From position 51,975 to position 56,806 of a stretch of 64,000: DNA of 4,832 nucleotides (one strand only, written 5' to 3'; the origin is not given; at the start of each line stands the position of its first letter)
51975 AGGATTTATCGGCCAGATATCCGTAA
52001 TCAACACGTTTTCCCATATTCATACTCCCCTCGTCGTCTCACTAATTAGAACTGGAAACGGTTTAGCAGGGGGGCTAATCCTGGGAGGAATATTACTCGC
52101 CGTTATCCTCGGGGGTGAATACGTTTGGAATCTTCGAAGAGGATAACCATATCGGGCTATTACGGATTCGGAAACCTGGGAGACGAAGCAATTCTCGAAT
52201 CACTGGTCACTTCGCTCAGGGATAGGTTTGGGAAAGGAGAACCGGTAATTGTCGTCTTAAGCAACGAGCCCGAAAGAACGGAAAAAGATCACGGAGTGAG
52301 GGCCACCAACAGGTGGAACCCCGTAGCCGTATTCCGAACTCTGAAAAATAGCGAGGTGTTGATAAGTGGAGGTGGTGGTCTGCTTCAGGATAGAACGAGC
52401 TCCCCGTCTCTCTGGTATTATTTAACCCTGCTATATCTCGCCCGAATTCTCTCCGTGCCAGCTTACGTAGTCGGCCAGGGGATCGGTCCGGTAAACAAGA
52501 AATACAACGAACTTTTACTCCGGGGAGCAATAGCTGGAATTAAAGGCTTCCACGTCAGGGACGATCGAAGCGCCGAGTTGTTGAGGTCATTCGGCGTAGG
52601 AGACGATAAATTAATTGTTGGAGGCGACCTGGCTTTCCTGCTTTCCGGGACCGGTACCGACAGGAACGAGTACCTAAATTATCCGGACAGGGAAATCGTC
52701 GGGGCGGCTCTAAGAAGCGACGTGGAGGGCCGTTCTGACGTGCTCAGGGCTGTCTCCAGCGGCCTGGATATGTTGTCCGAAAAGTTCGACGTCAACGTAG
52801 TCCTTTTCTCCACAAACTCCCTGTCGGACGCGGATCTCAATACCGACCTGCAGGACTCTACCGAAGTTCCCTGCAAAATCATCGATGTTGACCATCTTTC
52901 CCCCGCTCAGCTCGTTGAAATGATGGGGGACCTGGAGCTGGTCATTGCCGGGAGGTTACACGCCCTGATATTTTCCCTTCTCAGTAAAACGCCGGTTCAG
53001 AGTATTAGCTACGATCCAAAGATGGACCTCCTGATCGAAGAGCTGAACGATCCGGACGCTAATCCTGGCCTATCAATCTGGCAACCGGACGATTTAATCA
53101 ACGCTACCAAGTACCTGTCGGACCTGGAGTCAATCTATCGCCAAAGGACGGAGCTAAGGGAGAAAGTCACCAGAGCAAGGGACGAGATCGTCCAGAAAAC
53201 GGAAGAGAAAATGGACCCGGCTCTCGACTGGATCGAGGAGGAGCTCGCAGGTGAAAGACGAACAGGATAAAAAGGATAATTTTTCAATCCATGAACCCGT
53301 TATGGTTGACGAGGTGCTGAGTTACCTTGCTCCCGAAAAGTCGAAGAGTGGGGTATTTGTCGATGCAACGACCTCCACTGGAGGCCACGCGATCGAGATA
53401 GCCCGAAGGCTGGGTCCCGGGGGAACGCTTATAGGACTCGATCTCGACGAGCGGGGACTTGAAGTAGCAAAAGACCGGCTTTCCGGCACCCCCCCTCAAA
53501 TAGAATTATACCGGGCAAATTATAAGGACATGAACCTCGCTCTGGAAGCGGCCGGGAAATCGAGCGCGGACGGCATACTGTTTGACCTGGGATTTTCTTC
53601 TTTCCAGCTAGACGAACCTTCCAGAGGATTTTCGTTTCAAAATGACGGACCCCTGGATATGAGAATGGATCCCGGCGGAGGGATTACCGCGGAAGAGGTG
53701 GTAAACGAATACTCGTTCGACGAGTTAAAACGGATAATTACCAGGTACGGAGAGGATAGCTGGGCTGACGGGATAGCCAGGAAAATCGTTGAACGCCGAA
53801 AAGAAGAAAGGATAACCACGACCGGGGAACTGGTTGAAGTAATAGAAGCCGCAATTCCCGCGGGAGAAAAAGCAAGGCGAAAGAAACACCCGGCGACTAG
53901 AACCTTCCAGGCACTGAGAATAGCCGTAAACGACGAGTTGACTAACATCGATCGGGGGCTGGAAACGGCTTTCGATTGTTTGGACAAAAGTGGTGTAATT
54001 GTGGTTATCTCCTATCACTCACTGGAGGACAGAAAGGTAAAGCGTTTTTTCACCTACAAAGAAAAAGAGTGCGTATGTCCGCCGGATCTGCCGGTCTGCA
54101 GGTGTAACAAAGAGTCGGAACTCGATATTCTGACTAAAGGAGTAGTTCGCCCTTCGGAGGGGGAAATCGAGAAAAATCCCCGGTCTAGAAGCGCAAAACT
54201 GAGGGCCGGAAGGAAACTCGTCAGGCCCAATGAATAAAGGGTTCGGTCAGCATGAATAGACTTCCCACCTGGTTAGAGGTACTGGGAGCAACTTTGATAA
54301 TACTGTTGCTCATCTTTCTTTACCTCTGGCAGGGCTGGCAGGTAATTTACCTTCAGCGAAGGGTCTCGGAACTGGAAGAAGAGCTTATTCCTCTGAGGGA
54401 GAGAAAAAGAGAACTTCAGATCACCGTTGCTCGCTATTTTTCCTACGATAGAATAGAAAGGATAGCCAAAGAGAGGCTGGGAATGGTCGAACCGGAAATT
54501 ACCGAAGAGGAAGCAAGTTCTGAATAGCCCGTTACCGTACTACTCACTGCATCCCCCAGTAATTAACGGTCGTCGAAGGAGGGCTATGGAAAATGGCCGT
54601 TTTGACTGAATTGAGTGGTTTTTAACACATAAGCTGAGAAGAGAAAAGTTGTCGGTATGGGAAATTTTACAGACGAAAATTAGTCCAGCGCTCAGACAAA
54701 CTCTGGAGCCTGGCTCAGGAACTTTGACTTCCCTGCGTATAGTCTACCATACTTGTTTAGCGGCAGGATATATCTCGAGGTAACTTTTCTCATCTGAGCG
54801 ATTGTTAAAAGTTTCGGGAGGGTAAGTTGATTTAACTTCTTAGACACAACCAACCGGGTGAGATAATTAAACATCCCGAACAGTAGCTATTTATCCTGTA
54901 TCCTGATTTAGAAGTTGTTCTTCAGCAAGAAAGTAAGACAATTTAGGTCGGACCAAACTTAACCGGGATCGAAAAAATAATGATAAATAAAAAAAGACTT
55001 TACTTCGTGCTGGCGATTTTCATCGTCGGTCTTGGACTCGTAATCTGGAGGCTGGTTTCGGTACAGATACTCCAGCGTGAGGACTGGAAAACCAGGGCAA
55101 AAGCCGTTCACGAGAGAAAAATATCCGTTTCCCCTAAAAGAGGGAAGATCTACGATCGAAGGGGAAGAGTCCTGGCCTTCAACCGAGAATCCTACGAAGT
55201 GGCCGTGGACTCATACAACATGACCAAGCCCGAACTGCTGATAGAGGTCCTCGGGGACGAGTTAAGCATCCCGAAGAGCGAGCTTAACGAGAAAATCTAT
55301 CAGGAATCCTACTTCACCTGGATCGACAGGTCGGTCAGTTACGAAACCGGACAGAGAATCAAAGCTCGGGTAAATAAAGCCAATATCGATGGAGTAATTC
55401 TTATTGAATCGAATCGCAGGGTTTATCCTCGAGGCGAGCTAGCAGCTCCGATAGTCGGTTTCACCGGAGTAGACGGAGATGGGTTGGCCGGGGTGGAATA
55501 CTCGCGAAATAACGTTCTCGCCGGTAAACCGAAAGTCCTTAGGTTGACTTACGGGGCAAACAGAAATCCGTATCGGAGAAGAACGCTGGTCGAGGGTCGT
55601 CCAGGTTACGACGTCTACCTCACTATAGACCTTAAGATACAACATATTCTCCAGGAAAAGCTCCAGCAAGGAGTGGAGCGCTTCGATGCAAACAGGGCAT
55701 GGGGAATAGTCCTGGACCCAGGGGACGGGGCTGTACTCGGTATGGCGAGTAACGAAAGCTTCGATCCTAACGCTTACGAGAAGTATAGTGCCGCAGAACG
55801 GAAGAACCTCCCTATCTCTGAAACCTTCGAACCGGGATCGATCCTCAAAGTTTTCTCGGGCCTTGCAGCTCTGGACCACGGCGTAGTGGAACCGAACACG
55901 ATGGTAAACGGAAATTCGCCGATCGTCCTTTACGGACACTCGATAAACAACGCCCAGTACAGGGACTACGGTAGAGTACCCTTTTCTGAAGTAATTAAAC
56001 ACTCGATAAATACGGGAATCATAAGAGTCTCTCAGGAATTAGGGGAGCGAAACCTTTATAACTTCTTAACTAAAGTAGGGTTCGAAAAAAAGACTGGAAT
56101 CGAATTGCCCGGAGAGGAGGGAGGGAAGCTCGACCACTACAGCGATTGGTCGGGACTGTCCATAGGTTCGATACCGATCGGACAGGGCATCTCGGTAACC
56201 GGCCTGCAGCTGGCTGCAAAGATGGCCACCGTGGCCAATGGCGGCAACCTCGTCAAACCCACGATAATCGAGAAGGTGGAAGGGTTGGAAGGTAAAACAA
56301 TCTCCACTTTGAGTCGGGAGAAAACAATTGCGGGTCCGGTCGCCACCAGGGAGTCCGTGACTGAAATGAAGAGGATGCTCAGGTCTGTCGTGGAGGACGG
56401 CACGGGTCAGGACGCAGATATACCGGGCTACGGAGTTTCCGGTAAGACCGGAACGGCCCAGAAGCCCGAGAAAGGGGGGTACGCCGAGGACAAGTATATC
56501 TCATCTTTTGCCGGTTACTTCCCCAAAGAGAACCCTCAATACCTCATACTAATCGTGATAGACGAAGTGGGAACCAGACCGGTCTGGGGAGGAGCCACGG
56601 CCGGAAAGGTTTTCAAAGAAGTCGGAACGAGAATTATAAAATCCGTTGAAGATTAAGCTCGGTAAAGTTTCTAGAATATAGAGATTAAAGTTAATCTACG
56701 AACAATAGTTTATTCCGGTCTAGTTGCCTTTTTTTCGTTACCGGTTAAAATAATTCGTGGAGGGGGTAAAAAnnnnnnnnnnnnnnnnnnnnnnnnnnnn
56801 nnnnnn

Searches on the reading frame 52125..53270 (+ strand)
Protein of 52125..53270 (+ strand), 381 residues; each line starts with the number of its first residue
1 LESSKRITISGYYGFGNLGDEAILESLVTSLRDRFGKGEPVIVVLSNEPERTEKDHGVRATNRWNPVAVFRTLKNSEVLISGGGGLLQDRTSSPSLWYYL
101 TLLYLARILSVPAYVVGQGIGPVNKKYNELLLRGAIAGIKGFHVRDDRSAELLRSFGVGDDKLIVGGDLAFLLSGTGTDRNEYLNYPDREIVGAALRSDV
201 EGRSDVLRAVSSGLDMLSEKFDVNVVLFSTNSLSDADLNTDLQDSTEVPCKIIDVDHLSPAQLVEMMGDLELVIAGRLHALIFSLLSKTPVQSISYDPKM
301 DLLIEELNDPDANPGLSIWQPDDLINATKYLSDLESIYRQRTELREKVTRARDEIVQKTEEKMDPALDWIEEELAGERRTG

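Call 10: search_protein_families(library=pfam, proteins=[window:52125-53270:+], max_evalue=0.00001)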
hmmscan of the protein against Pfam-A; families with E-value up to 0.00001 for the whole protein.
window:52125-53270:+ (381 aa): 1 family
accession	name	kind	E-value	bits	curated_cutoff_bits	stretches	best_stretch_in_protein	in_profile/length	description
PF04230.19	PS_pyruv_trans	-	2.1e-38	133.3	25.3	1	17-298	1-280/280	Polysaccharide pyruvyl transferase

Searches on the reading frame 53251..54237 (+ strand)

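Call 10: search_protein_families(library=pfam, proteins=[window:53251-54237:+], max_evalue=0.00001)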
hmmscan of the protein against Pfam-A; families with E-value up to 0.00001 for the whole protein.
window:53251-54237:+ (328 aa): 1 family
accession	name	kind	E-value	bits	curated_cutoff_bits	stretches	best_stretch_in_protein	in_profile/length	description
PF01795.25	Methyltransf_5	-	2.2e-104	349.7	27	1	13-322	3-308/309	MraW methylase family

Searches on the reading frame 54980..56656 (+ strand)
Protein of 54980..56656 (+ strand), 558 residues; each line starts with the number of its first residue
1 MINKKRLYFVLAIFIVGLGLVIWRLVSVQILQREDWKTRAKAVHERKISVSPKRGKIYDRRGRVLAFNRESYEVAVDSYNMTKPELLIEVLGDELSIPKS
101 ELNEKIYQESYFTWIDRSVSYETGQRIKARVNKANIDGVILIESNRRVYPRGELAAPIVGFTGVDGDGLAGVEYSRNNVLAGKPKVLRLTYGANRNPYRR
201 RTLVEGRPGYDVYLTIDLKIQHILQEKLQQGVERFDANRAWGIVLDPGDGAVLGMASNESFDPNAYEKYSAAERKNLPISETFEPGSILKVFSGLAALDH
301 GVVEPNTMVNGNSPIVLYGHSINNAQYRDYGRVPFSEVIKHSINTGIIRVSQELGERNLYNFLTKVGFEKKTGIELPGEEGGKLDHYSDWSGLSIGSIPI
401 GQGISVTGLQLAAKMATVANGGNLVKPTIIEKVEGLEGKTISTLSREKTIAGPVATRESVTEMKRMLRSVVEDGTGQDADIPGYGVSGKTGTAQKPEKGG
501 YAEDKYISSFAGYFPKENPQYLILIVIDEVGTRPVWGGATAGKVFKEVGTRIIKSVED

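Call 10: search_protein_families(library=pfam, proteins=[window:54980-56656:+], max_evalue=0.00001)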
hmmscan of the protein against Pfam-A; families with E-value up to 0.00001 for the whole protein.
window:54980-56656:+ (558 aa): 2 families
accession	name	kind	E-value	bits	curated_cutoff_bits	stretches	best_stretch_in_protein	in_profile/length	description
PF00905.27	Transpeptidase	-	2.8e-66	224.2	22.1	1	243-548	4-297/299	Penicillin binding protein transpeptidase domain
PF03717.20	PBP_dimer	-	1.8e-16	61.5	24.4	1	51-164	3-125/180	Penicillin-binding Protein dimerisation domain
